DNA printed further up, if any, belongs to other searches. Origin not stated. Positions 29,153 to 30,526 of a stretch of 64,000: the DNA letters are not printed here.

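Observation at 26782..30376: Tandem triplication of YdcK-like left-handed beta-helix proteins of unknown function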

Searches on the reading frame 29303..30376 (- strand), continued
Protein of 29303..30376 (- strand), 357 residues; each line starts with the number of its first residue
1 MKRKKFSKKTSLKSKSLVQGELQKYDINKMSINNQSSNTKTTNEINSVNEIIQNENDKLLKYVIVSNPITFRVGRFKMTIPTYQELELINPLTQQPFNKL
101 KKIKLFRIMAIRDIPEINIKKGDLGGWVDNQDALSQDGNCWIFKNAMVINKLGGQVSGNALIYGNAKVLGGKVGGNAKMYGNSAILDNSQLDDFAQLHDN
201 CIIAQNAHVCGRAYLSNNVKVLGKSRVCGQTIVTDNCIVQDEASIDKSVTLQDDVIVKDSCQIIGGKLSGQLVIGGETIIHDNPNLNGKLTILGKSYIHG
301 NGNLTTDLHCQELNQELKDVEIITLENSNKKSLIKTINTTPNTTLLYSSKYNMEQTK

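Call 25: find_related_loci(query=A2, collection=genome_contigs, flank=10000)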
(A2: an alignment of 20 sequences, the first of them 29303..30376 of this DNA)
Query A2 (357 aa) in genome_contigs; peptide patterns used: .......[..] (x = any residue, [..] = any of these).
198 stretches matched a pattern; 132 encode a relative of the query (tblastn E <= 1e-3); the best 80 are kept; 80 distinct loci.
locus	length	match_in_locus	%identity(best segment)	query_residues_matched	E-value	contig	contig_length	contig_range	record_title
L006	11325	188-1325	32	79-307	3e-28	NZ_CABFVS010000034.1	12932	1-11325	Bartonella massiliensis strain OS09, whole genome shotgun sequence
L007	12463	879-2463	33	61-307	1e-27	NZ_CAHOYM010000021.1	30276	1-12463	Bartonella gabonensis strain 669, whole genome shotgun sequence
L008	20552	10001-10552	31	105-296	3e-27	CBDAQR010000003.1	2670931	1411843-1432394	MAG: Halieaceae bacterium isolate 85da4996-85f9-4319-98c4-44bae27e31de genome assembly, contig: contig_2, whole genome s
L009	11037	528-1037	35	105-292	7e-27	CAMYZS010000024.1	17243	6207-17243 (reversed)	MAG TPA_asm: uncultured Candidatus Saccharibacteria bacterium isolate SRR10912540_bin.27_metaWRAP_v1.3_MAG genome assemb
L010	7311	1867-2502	30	87-289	7e-27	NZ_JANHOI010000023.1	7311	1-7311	Bartonella sp. 220B Assembly_11022_0103_2_contig_23, whole genome shotgun sequence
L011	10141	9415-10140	27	84-310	4e-26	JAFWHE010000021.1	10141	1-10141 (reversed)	Candidatus Saccharibacteria bacterium isolate RGIG5736 Sheep_Ileum-1__c172979, whole genome shotgun sequence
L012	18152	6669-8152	33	40-307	3e-26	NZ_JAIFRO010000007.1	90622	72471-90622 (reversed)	Bartonella raoultii strain 094 NODE_7_length_90622_cov_21.926924, whole genome shotgun sequence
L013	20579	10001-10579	30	104-304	7e-26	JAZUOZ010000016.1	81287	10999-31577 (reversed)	MAG: Candidatus Nanosyncoccus sp. isolate T1900044868_TS20190334.MAGScoT_cleanbin_000052 SGB_3152_k141_2775387, whole ge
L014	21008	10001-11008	29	105-309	6e-24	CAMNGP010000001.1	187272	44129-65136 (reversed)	MAG: uncultured Candidatus Saccharibacteria bacterium isolate SRR1267595_bin.50_metaWRAP_v1.3_MAG genome assembly, conti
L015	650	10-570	31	77-286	5e-27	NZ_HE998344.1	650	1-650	Bartonella queenslandensis AUST/NH15, whole genome shotgun sequence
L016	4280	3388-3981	31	94-297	3e-25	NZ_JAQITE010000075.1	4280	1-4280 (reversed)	Bartonella sp. AU18XJBT Scaffold75, whole genome shotgun sequence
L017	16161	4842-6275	31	79-297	1e-24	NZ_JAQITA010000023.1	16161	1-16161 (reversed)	Bartonella sp. ML70XJBT.G Scaffold23, whole genome shotgun sequence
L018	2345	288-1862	30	1-312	5e-25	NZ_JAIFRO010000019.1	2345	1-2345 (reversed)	Bartonella raoultii strain 094 NODE_19_length_2345_cov_25.155546, whole genome shotgun sequence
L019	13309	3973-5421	30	71-338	8e-26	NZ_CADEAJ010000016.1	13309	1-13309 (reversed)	Bartonella vinsonii subsp. vinsonii strain CIP 103738, whole genome shotgun sequence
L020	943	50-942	33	105-307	9e-26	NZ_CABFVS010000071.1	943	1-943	Bartonella massiliensis strain OS09, whole genome shotgun sequence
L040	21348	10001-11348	31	94-304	5e-23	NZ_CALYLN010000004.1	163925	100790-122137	Bartonella sp. B1099 strain Marseille-B1099 contig00004, whole genome shotgun sequence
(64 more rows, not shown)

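Call 36: search_protein_families(library=pfam, proteins=[P0007, P0012], max_evalue=0.01)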
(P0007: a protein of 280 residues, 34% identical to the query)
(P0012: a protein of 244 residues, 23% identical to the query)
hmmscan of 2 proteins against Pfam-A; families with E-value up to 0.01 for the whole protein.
P0007 (280 aa): 4 families
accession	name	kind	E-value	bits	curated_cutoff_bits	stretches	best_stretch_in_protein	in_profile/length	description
PF18836.7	B_solenoid_ydck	-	8.1e-11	41.4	30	0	109-123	3-17/17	YdcK Beta solenoid repeat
PF00132.30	Hexapep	-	8.5e-09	35.2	27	1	77-110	2-35/36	Bacterial transferase hexapeptide (six repeats)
PF25084.1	LbH_EIF2B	-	1.5e-05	25.3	54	0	98-180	31-104/105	EIF2B subunit epsilon LbH domain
PF04519.19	Bactofilin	-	0.005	17.5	27.9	0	99-182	5-83/98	Polymer-forming cytoskeletal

P0012 (244 aa): 2 families
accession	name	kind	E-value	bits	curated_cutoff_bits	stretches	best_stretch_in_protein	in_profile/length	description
PF18836.7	B_solenoid_ydck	-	1e-11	44.2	30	0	85-99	1-15/17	YdcK Beta solenoid repeat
PF04519.19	Bactofilin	-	8e-06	26.5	27.9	1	59-151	5-91/98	Polymer-forming cytoskeletal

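Call 39: predict_structure(alignment_id=A2)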
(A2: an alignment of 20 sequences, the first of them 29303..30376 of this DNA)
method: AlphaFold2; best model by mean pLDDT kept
length: 357 residues; sequences in the alignment: 20
mean_pLDDT: 62.4   pTM: 0.53
mean pLDDT of the five models: 62.4, 61.2, 60.6, 60.4, 53.8
residues with pLDDT >= 90: 58; 70-90: 97; 50-70: 63; < 50: 139
segments of 3 or more residues with pLDDT < 50: 1-42, 44-49, 55-71, 276-286, 300-357
pLDDT, mean of each block of 10 residues (from residue 1): 40 36 36 38 48 46 36 75 67 57 79 81 75 67 67 70 86 89 91 93 94 94 92 92 87 82 63 47 50 60 35 34 39 37 27 25
secondary structure, 60 per line:
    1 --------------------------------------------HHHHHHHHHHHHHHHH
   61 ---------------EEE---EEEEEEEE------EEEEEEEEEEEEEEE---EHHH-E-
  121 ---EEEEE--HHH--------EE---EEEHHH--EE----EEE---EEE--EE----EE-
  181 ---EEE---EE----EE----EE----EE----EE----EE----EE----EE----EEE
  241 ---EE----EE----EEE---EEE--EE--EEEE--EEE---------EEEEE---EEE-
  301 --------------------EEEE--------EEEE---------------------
elements in order: H45-60 E76-78 E82-89 E96-110 E124-128 E147-149 E161-163 E167-169 E184-186 E238-240 E256-258 E262-264 E271-274 E277-279 E289-293 E297-299 E321-324 E333-336

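Call 41: fold_search(model_id=the predicted structure, library=pdb)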
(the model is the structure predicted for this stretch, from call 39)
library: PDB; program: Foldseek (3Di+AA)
matches with E <= 10: 60; with E <= 0.001: 0
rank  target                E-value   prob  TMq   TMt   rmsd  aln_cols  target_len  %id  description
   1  2pig_A                5.0e-02  0.63  0.23  0.26  11.0       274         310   14  Crystal structure of ydcK from Salmonella cholerae at 2.38 A resolution. Northeast Structural Genomics target SCR6 (released 2007-04-24)
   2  2pig_B                6.2e-02  0.54  0.23  0.25  10.8       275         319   14  Crystal structure of ydcK from Salmonella cholerae at 2.38 A resolution. Northeast Structural Genomics target SCR6 (released 2007-04-24)
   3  2f9c_A                1.0e-01  0.30  0.16  0.18  14.4       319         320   10  Crystal structure of YDCK from Salmonella cholerae. NESG target SCR6 (released 2005-12-20)
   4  2f9c_B                3.8e-01  0.28  0.23  0.26  11.4       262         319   15  Crystal structure of YDCK from Salmonella cholerae. NESG target SCR6 (released 2005-12-20)
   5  7uvl_P                9.0e-01  0.06  0.18  0.08  15.3       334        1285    9  IgA1 Protease with IgA1 substrate (released 2022-11-23)
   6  6xja_P                9.0e-01  0.06  0.17  0.07  15.4       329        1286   12  Streptococcus Pneumoniae IgA1 Protease with IgA1 substrate (released 2021-01-20)
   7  9vbv_A                1.1e+00  0.03  0.13  0.10  12.8       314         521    9  Cryo-EM structure of a CARD1 ectodomain H197A/H199A/H222A mutant (released 2026-04-08)
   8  8yk2_A                1.3e+00  0.06  0.14  0.09  10.4       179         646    9  Blood group B alpha-1,3-galactosidase AgaBb from Bifidobacterium bifidum, construct T7-tag_24-700 (released 2024-07-10)
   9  8yk1_A                1.4e+00  0.06  0.15  0.08  16.4       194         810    9  Blood group B alpha-1,3-galactosidase AgaBb from Bifidobacterium bifidum, construct 23-844 (released 2024-07-10)
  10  6k0v_A                1.7e+00  0.04  0.15  0.11  13.3       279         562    9  Catalytic domain of GH87 alpha-1,3-glucanase D1069A in complex with tetrasaccharides (released 2019-12-25)
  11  7uvk                  2.0e+00  0.02  0.15  0.06  17.9       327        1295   12  G. haemolysans IgA1 protease (released 2022-11-23)
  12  6kfn                  2.3e+00  0.15  0.25  0.30   8.5       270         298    9  Crystal structure of alginate lyase from Paenibacillus sp. str. FPU-7 (released 2019-10-30)
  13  3wwg_A                2.7e+00  0.02  0.17  0.13  17.3       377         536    9  Crystal structure of the N-glycan-deficient variant N448A of isopullulanase complexed with isopanose (released 2014-11-12)
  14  6a40_A                2.7e+00  0.02  0.11  0.09  13.7       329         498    7  complex structure of Alginate lyase AlyF-OU02 with G4 (released 2019-05-01)
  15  5xxu_X                3.1e+00  0.06  0.08  0.16  12.2        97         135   18  Small subunit of Toxoplasma gondii ribosome (released 2017-08-30)
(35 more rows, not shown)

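Call 49: search_protein_families(library=pfam, proteins=[L040:480-1118:+, L040:1120-2724:+, L040:3340-8316:+, L040:14334-15311:-, L040:15283-16884:-, L040:16898-18523:-, L040:18516-19097:-, L040:20543-21136:-, L014:5734-7749:-, L014:11944-13341:+], max_evalue=0.001)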
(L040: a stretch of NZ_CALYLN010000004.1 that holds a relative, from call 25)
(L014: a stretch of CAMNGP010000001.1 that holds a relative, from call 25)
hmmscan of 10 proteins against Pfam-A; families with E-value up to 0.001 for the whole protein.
L040:480-1118:+ (212 aa): 1 family
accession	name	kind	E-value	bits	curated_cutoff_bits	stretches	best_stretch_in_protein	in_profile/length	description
PF23639.1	DUF7146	-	2e-20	73.6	27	1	90-165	5-86/105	Domain of unknown function (DUF7146)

L040:1120-2724:+ (534 aa): 1 family
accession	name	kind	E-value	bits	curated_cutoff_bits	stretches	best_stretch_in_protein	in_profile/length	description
PF13148.11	DUF3987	-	7.5e-78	262.7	27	1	80-448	1-363/364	Protein of unknown function (DUF3987)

L040:3340-8316:+ (1658 aa): 8 families
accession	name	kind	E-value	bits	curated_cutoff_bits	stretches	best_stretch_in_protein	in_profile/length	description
PF18135.7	Type_ISP_C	-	1.1e-109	367.1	25.9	1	1237-1630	1-341/342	Type ISP C-terminal specificity domain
PF22240.1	ISP_coupler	-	3.8e-43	147.3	27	1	734-857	1-124/126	Type ISP restriction-modification enzyme, coupler domain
PF13156.12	Mrr_cat_2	-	3.4e-35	121.1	22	1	46-170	3-125/127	Restriction endonuclease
PF04851.21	ResIII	-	7.6e-29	101.2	22.5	1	177-377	2-163/164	Type III restriction enzyme, res subunit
PF00271.37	Helicase_C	-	4.9e-10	40.1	23.5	1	484-596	16-109/110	Helicase conserved C-terminal domain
PF00270.35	DEAD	-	6.6e-09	36.2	26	1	180-376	1-160/167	DEAD/DEAH box helicase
PF02384.22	N6_Mtase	-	5.6e-07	29.6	20.4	1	863-1043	5-147/311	N-6 DNA Methylase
PF18766.7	SWI2_SNF2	-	4.3e-05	23.7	26.7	1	182-423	1-187/221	SWI2/SNF2 ATPase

L040:14334-15311:- (325 aa): 1 family
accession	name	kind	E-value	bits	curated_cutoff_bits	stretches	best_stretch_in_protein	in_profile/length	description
PF04233.19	Phage_Mu_F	-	2.4e-11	44.8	29.6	1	61-190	3-111/112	Phage Mu protein F like protein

L040:15283-16884:- (533 aa): 1 family
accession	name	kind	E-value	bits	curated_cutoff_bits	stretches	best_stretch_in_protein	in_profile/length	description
PF06074.18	Portal_Mu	-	1.5e-107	360.3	23.9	1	63-399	2-335/336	Portal protein of Mu bacteriophage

L040:16898-18523:- (541 aa): 0 families

L040:18516-19097:- (193 aa): 1 family
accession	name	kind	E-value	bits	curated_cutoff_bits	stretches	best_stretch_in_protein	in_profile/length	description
PF11985.13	Phage_Mu_Gp27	-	6e-33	115.1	28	1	12-190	1-172/173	Bacteriophage Mu, Gp27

L040:20543-21136:- (197 aa): 1 family
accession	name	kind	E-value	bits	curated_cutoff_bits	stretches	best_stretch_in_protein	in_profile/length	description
PF00182.24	Glyco_hydro_19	-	0.00011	22.5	25.5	1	51-156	51-162/232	Chitinase class I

L014:5734-7749:- (671 aa): 9 families
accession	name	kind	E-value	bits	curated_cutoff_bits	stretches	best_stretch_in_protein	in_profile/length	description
PF00270.35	DEAD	-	8.2e-25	87.9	26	1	272-414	15-164/167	DEAD/DEAH box helicase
PF00271.37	Helicase_C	-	1.5e-22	80.4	23.5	1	459-567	12-109/110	Helicase conserved C-terminal domain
PF17191.10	RecG_wedge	-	1.8e-22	80.1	23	1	10-163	5-157/162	RecG wedge domain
PF04851.21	ResIII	-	4.2e-11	43.5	22.5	1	252-409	5-162/164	Type III restriction enzyme, res subunit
PF19833.4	RecG_dom3_C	-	9.4e-09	35.7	26.8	1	594-651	2-61/87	ATP-dependent DNA helicase RecG, domain 3, C-terminal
PF01336.31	tRNA_anti-codon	-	1.6e-05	25.2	27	1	57-128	1-70/75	OB-fold nucleic acid binding domain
PF22590.2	Cas3-like_C_2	-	1.8e-05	25.4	27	1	462-567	2-104/106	CRISPR-associated nuclease/helicase Cas3, C-terminal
PF13604.12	AAA_30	-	0.00024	21.4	27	0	267-390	14-108/191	AAA domain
PF00176.29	SNF2-rel_dom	-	0.00024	20.7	24.9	1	265-415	11-169/290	SNF2-related domain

L014:11944-13341:+ (465 aa): 4 families
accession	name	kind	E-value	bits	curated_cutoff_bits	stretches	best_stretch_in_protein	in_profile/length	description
PF01018.28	GTP1_OBG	-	5.7e-58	195.4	27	1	3-162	1-154/155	GTP1/OBG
PF01926.29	MMR_HSR1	-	2.9e-23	82.6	21.9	1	166-284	1-113/113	50S ribosome-binding GTPase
PF09269.16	DUF1967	-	3.6e-17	62.6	27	1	396-459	3-68/70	Domain of unknown function (DUF1967)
PF02421.24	FeoB_N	-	1.6e-08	34.6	27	1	167-325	3-154/156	Ferrous iron transport protein B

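Call 72: get_annotated_region(hit=H37, flank=4000)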
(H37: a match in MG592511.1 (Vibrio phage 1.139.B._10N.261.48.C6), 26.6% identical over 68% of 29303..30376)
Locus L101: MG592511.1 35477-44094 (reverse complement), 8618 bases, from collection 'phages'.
description: Vibrio phage 1.139.B._10N.261.48.C6, partial genome.
organism: Vibrio phage 1.139.B._10N.261.48.C6 (NCBI taxid 1881205)
taxonomy: Viruses; Duplodnaviria; Heunggongvirae; Uroviricota; Caudoviricetes; Zobellviridae
host: Vibrio breoganii; source: iron chloride precipitation of 0.2um-filtered seawater, resuspended in oxalate solution; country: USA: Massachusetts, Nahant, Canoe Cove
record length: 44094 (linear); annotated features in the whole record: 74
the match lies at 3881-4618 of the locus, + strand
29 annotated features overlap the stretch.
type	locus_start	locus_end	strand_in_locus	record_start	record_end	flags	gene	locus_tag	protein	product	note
CDS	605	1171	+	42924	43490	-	-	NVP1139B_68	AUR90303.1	hypothetical protein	NVP1139B_68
CDS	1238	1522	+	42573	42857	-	-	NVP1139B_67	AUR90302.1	hypothetical protein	NVP1139B_67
CDS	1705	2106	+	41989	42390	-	-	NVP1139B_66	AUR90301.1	hypothetical protein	NVP1139B_66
CDS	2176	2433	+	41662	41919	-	-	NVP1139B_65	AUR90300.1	hypothetical protein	NVP1139B_65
CDS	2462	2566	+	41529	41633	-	-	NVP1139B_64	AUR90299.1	hypothetical protein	NVP1139B_64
CDS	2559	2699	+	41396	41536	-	-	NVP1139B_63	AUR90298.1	TMhelix containing protein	NVP1139B_63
CDS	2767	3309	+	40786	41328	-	-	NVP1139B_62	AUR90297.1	hypothetical protein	NVP1139B_62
CDS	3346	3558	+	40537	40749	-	-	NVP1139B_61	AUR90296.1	hypothetical protein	NVP1139B_61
CDS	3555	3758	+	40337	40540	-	-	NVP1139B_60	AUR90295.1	hypothetical protein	NVP1139B_60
CDS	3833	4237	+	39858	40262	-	-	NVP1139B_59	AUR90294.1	polymer-forming cytoskeletal protein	NVP1139B_59; aclame_best_match:protein:vir:4974; tara_best_match:OM-RGC.v1.013440161; cvp_best_match:RF_PEP_414090251; ...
ncRNA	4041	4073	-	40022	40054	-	-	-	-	NVP1139B_CRISPR_spacer_6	CRISPR spacer 6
ncRNA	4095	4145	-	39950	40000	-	-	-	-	NVP1139B_CRISPR_spacer_5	CRISPR spacer 5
ncRNA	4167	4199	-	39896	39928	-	-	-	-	NVP1139B_CRISPR_spacer_4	CRISPR spacer 4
ncRNA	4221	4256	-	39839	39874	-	-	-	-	NVP1139B_CRISPR_spacer_3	CRISPR spacer 3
CDS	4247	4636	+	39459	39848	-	-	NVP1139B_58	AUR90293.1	hypothetical protein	NVP1139B_58; aclame_best_match:protein:vir:4974; tara_best_match:OM-RGC.v1.018318553; cvp_best_match:RF_PEP_9632919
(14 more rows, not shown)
